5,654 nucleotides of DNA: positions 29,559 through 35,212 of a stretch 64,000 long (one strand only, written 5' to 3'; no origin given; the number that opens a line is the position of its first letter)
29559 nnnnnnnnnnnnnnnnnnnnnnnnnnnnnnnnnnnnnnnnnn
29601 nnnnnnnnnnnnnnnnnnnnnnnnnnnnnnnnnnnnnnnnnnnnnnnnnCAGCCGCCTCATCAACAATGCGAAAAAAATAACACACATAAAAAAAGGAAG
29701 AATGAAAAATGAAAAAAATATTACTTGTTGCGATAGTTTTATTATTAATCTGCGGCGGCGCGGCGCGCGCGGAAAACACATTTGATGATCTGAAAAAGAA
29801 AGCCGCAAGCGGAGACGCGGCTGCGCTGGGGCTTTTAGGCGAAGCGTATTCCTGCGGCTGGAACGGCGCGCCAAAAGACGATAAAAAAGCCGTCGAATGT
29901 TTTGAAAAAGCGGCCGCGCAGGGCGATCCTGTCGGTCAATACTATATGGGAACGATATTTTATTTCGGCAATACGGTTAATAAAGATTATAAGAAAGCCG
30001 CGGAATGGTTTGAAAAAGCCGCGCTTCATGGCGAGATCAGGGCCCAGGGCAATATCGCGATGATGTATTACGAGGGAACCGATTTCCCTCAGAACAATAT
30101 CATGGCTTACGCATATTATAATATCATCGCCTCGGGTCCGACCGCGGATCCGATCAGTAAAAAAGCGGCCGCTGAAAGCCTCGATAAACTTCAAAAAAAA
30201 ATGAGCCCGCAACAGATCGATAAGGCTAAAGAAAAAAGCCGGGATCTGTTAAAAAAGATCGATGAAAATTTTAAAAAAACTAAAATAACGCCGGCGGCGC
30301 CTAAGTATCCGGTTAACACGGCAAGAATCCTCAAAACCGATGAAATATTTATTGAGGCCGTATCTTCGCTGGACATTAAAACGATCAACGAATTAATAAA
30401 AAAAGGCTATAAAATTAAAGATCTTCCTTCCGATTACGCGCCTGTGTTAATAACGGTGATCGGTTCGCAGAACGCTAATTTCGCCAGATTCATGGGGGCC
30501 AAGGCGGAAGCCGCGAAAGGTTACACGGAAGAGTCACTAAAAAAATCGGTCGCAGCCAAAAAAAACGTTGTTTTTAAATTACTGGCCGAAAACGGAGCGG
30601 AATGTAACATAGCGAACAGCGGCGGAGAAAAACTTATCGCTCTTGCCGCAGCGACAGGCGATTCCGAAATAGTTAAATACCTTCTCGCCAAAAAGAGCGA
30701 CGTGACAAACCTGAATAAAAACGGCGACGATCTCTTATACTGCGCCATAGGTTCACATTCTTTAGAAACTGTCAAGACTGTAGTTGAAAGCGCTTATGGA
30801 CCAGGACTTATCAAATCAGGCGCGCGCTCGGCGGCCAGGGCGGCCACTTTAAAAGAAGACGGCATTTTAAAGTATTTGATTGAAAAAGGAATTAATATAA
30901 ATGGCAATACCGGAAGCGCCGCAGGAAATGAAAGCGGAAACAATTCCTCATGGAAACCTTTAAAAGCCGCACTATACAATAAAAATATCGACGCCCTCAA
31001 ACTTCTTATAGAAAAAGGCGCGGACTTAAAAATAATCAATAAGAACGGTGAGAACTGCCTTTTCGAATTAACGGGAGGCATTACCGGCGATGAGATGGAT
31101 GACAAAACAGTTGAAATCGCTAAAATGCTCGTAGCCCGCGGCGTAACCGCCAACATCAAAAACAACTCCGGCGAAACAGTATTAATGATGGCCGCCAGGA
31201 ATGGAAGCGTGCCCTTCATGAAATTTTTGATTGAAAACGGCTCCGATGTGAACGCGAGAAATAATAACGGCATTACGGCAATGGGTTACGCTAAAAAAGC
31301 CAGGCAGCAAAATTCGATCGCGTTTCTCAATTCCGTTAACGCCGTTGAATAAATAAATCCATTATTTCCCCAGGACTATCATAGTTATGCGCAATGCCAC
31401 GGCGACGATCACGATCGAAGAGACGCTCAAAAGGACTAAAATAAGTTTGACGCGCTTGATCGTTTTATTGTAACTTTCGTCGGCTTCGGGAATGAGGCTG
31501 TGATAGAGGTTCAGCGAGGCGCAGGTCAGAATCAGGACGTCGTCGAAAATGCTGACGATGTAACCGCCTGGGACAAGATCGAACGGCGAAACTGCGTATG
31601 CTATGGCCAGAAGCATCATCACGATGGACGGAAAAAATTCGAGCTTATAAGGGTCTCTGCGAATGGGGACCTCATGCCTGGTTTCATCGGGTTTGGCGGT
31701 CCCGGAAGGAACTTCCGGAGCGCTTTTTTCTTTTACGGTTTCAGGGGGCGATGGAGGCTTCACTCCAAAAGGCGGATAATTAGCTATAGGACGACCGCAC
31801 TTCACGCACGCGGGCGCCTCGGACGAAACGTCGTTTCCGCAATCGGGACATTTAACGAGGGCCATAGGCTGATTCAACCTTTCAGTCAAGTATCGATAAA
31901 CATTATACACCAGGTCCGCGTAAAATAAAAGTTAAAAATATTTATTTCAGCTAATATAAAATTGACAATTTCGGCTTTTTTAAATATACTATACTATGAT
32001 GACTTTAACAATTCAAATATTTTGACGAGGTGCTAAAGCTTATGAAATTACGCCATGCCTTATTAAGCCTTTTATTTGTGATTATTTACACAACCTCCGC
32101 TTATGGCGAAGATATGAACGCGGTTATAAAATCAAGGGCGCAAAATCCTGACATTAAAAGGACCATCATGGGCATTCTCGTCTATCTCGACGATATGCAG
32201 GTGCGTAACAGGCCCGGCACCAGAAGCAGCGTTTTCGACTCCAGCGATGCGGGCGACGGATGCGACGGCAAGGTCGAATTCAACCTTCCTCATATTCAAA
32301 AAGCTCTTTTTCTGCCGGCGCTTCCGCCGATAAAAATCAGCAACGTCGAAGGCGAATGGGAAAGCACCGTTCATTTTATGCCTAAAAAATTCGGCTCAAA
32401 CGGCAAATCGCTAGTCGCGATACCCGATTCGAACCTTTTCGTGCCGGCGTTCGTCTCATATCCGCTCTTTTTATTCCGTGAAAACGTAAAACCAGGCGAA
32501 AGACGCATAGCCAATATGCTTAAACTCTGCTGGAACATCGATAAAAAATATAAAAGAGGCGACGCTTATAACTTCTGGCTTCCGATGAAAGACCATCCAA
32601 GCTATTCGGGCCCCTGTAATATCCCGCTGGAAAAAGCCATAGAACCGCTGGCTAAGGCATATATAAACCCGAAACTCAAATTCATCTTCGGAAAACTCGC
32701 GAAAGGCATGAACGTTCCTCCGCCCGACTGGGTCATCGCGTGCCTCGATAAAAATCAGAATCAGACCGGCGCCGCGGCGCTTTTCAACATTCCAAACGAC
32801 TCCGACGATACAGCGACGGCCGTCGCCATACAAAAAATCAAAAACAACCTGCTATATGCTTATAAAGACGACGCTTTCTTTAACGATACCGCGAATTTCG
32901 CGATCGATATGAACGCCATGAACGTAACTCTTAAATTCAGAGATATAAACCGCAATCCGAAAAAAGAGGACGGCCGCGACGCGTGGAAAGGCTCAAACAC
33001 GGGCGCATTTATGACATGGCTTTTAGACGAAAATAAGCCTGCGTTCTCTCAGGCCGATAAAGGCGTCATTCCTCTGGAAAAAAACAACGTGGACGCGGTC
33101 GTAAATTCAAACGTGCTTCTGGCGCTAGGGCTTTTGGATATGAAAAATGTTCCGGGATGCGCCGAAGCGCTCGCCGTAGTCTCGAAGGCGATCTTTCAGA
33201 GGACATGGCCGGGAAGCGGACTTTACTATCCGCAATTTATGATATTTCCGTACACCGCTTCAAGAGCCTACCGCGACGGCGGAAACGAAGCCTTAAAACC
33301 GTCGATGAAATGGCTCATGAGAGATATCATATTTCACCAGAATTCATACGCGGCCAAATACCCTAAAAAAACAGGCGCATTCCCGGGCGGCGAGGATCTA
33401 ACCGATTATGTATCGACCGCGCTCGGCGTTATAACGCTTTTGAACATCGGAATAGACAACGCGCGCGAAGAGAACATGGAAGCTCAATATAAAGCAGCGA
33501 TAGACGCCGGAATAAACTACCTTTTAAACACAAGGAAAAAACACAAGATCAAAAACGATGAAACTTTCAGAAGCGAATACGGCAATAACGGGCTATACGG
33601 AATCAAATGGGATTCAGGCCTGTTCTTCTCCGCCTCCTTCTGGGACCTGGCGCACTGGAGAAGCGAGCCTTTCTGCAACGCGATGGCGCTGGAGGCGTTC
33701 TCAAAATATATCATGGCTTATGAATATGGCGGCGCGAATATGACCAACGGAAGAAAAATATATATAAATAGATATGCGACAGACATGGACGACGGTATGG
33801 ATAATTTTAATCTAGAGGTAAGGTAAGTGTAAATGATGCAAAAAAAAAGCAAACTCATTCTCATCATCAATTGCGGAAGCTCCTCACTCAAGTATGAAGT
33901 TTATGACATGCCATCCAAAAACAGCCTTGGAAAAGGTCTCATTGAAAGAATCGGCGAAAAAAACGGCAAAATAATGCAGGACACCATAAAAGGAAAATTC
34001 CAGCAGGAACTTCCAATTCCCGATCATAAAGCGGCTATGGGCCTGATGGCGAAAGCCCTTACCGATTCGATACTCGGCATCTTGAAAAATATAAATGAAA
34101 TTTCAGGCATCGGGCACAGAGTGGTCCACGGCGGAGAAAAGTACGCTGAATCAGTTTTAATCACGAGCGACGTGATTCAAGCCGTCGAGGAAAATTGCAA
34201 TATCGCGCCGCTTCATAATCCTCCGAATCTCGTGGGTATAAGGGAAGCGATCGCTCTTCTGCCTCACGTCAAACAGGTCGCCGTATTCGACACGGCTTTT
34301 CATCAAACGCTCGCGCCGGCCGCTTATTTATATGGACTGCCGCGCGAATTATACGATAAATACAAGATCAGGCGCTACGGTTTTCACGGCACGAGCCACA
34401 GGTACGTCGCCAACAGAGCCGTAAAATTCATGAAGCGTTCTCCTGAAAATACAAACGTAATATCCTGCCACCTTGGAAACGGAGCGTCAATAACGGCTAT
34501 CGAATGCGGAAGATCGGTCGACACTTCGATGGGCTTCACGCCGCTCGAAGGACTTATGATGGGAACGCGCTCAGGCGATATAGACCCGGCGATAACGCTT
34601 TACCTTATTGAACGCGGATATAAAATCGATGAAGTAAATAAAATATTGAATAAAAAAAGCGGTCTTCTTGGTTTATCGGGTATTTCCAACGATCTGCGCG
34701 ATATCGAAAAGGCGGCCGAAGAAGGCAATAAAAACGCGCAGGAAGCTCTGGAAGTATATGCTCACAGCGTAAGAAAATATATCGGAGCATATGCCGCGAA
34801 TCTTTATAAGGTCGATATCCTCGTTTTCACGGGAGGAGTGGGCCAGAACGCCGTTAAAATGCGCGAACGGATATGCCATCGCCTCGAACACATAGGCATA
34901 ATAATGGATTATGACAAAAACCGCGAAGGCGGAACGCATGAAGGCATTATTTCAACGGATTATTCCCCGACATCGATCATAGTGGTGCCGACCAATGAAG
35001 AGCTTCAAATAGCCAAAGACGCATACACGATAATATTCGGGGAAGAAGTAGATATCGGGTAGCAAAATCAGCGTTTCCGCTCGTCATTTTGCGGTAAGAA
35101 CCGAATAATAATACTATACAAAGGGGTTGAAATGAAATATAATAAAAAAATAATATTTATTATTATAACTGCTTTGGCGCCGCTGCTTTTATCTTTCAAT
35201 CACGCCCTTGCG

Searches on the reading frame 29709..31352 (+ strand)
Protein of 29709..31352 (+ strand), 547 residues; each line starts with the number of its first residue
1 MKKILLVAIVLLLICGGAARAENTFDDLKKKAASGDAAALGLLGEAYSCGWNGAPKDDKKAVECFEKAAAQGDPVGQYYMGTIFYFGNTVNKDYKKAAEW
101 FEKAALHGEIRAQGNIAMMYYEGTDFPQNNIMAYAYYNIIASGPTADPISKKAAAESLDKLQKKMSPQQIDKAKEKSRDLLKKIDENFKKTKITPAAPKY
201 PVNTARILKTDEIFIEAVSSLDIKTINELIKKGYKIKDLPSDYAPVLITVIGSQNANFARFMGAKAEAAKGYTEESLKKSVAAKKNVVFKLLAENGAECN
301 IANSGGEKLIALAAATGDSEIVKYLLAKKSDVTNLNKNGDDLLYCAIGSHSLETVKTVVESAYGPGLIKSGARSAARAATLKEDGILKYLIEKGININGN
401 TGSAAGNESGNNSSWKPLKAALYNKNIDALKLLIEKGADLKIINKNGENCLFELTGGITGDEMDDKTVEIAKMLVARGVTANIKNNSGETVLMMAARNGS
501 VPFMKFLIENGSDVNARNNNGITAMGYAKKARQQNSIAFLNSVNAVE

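Call 8: search_protein_families(library=pfam, proteins=[window:29709-31352:+])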
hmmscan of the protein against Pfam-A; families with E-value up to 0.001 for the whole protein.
window:29709-31352:+ (547 aa): 6 families
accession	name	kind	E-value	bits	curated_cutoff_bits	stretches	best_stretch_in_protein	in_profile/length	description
PF12796.13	Ank_2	-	7.4e-30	103.8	27.3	3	468-540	10-79/90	Ankyrin repeats (3 copies)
PF13637.12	Ank_4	-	9.1e-27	93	22.7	4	468-508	10-50/50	Ankyrin repeats (many copies)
PF13857.12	Ank_5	-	6.1e-21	74.7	27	2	474-528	1-56/56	Ankyrin repeats (many copies)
PF00023.36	Ank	-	8.9e-19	67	21.1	1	488-519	2-33/33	Ankyrin repeat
PF08238.18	Sel1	-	9.5e-19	67.6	30.7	2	75-108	2-35/36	Sel1 repeat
PF13606.12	Ank_3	-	1.7e-16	58.8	22.3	1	488-516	2-30/30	Ankyrin repeat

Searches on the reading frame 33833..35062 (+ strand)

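Call 8: search_protein_families(library=pfam, proteins=[window:33833-35062:+])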
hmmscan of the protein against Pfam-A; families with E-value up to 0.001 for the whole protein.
window:33833-35062:+ (409 aa): 1 family
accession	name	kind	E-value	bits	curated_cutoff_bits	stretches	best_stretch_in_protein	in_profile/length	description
PF00871.23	Acetate_kinase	-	3.1e-154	513.8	22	1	8-395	1-392/392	Acetokinase family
